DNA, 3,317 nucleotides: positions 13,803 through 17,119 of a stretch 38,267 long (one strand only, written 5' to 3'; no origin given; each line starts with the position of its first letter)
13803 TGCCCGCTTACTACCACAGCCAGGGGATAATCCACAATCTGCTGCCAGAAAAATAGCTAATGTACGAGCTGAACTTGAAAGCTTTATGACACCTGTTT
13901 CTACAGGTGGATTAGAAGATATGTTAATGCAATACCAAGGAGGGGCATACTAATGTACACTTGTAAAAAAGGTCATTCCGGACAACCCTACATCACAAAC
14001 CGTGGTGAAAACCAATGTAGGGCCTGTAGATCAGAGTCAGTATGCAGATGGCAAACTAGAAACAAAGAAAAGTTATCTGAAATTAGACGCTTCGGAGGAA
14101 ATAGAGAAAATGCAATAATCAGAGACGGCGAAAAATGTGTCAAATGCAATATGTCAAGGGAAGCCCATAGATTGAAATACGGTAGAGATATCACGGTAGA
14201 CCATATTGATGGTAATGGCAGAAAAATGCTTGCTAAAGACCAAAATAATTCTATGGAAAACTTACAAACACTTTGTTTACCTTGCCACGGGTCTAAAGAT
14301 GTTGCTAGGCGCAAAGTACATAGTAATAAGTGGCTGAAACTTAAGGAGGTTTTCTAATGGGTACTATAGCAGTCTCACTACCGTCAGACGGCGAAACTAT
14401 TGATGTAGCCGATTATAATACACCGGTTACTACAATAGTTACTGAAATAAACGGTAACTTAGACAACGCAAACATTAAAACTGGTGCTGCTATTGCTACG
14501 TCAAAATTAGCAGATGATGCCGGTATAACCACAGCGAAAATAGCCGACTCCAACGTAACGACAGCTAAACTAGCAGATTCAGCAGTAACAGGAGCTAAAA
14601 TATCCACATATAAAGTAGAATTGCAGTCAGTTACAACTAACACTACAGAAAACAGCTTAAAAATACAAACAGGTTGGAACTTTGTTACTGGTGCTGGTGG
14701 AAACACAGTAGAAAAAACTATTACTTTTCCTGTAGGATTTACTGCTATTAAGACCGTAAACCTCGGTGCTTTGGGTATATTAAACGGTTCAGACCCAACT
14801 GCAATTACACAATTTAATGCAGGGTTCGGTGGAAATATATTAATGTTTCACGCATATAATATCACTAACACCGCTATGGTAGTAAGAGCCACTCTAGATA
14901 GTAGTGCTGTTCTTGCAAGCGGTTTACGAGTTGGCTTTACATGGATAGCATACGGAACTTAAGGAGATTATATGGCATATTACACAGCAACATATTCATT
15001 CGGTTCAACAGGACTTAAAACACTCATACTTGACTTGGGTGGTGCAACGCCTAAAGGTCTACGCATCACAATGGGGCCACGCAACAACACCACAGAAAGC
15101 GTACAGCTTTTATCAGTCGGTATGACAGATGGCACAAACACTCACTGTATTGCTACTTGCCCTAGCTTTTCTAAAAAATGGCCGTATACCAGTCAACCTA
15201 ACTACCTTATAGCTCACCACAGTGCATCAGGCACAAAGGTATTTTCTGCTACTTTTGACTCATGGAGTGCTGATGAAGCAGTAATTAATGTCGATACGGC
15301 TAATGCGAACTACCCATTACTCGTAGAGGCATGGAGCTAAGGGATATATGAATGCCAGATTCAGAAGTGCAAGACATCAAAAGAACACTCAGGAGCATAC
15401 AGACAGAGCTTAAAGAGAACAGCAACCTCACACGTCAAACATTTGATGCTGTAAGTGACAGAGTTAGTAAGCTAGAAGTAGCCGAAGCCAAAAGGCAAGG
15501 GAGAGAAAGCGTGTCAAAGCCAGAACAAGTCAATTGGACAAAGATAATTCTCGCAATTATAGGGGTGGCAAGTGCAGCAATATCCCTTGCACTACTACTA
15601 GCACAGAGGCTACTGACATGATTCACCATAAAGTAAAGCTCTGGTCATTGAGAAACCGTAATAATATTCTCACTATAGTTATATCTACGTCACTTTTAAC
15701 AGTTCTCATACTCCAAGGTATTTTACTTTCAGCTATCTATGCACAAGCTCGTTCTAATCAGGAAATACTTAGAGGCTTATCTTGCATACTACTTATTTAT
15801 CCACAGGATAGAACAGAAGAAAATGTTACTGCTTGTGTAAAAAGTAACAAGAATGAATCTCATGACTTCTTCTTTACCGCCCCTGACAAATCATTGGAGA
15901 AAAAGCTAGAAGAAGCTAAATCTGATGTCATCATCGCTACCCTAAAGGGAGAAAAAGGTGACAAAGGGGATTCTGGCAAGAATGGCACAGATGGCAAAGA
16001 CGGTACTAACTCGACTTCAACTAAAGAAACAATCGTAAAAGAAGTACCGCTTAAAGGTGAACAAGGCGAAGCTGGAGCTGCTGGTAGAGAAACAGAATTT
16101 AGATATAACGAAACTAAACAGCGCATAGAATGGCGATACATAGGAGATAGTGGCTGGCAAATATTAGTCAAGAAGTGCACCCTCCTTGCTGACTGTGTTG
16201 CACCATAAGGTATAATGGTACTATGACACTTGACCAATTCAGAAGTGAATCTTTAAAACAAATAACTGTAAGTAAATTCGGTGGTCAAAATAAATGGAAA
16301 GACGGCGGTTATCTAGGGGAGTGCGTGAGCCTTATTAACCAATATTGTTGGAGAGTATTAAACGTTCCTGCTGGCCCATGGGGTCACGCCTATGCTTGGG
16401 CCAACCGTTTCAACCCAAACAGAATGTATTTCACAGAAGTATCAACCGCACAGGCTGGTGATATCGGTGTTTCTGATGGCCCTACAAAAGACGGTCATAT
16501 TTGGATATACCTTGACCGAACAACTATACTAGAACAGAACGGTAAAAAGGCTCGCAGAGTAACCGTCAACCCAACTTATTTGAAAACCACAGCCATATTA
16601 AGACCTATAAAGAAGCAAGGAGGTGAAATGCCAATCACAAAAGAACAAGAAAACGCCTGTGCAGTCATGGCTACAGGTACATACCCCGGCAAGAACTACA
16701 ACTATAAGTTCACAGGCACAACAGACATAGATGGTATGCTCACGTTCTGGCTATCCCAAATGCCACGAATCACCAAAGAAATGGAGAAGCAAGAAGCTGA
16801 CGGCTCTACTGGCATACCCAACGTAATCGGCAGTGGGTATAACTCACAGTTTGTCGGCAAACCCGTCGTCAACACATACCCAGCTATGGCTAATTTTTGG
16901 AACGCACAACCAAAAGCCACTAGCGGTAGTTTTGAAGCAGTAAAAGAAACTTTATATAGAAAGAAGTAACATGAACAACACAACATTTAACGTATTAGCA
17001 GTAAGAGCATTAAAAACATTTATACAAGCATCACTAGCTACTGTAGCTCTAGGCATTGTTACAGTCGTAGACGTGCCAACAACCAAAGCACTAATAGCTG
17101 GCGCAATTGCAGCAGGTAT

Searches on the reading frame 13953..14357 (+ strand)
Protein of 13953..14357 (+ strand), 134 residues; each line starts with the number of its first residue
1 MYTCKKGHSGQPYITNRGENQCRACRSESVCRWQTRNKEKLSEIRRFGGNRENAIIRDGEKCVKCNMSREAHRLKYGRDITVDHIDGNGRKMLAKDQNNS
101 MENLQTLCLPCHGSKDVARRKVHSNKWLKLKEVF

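Call 7: search_protein_families(library=phrogs, proteins=[window:13953-14357:+], max_evalue=0.001)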
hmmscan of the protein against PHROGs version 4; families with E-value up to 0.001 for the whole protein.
window:13953-14357:+ (134 aa): 12 families
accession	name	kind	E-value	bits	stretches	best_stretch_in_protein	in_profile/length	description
phrog_8446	-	DNA, RNA and nucleotide metabolism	1.4e-08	35.7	1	46-119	127-199/211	HNH endonuclease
phrog_5956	-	DNA, RNA and nucleotide metabolism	1.3e-07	32.3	1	20-120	22-112/138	HNH endonuclease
phrog_1271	-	DNA, RNA and nucleotide metabolism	8.5e-07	29.7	1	3-125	212-325/361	HNH endonuclease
phrog_333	-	DNA, RNA and nucleotide metabolism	1.5e-06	29.4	1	31-115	6-78/138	HNH endonuclease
phrog_144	-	DNA, RNA and nucleotide metabolism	5.2e-06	27.2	1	8-126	27-143/175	HNH endonuclease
phrog_589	-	DNA, RNA and nucleotide metabolism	8.5e-06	26.6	1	51-116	83-139/179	HNH endonuclease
phrog_119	-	DNA, RNA and nucleotide metabolism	1.9e-05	24.7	1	34-126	178-265/443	HNH endonuclease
phrog_8048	-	DNA, RNA and nucleotide metabolism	4.2e-05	23.9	1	35-119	152-229/273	HNH endonuclease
phrog_6050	-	DNA, RNA and nucleotide metabolism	0.00046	20.1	1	46-118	298-360/402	HNH endonuclease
phrog_4581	-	head and packaging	0.00051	20.5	1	48-121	54-114/395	terminase small subunit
phrog_2323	-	DNA, RNA and nucleotide metabolism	0.00074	20.5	1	68-117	41-85/113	HNH endonuclease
phrog_10822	-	DNA, RNA and nucleotide metabolism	0.00078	20.2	1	61-122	102-154/245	HNH endonuclease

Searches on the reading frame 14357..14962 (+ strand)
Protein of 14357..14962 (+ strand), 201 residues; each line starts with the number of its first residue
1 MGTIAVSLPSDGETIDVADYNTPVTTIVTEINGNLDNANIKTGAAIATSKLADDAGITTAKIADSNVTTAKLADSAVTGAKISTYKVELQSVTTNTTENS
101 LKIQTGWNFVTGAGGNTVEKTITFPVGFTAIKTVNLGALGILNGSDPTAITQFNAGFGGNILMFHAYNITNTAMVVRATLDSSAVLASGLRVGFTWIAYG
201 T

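Call 7: search_protein_families(library=phrogs, proteins=[window:14357-14962:+], max_evalue=0.001)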
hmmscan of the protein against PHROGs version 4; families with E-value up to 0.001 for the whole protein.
window:14357-14962:+ (201 aa): 7 families
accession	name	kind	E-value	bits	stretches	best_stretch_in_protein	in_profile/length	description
phrog_28766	-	tail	2e-08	34.1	1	31-84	167-218/472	tail fiber protein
phrog_38396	-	tail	4.8e-06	25.5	1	31-117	1327-1412/1435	tail protein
phrog_13518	-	unknown function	5.5e-06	25.7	1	21-96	281-356/1230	-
phrog_892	-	tail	0.00011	21.9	1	32-96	325-389/782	tail fiber protein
phrog_2012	-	tail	0.00018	22.4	0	20-63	134-180/212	minor tail protein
phrog_2952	-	tail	0.00033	20.8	1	30-90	323-382/488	minor tail protein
phrog_7660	-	tail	0.0006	18.6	1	39-89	439-487/1656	tail fiber protein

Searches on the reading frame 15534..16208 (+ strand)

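Call 7: search_protein_families(library=phrogs, proteins=[window:15534-16208:+], max_evalue=0.001)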
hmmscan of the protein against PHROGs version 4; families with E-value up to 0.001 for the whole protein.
window:15534-16208:+ (224 aa): 11 families
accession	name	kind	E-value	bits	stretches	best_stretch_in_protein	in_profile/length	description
phrog_15437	-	tail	1.4e-05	25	1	130-204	308-386/656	tail fiber protein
phrog_26246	-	tail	2.3e-05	24.7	1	134-188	105-159/329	tail protein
phrog_32409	-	tail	2.7e-05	23.7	1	134-192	186-245/884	tail fiber protein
phrog_366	-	tail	8.2e-05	23.2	1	111-185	293-358/474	tail fiber protein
phrog_5073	-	tail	0.00027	21.1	1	138-184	263-309/519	tail fiber protein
phrog_3904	-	tail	0.00027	20.3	1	133-186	418-474/1086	tail fiber protein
phrog_4440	-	tail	0.00028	21.2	1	126-187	240-302/410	tail fiber protein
phrog_1658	-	unknown function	0.0004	21.2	1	136-184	43-91/239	-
phrog_819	-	tail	0.00043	19.5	1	135-184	474-520/1024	tail protein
phrog_8745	-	tail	0.00046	18.6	1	120-185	1378-1426/1803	tail fiber protein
phrog_38806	-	unknown function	0.00065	20.2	1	135-184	63-112/285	-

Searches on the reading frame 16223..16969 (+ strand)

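Call 7: search_protein_families(library=phrogs, proteins=[window:16223-16969:+], max_evalue=0.001)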
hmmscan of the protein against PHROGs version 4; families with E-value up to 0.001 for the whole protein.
window:16223-16969:+ (248 aa): 0 families

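Call 20: search_protein_families(library=pfam, proteins=[window:16223-16969:+], max_evalue=0.01)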
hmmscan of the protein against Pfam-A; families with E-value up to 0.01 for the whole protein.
window:16223-16969:+ (248 aa): 1 family
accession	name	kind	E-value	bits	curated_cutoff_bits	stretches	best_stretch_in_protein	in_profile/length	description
PF05257.22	CHAP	-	6e-07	30.3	26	1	26-96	2-66/81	CHAP domain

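Call 53: search_protein_families(library=ncbifam, proteins=[window:16223-16969:+], max_evalue=0.01)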
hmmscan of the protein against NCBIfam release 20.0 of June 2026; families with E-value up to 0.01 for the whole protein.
window:16223-16969:+ (248 aa): 0 families
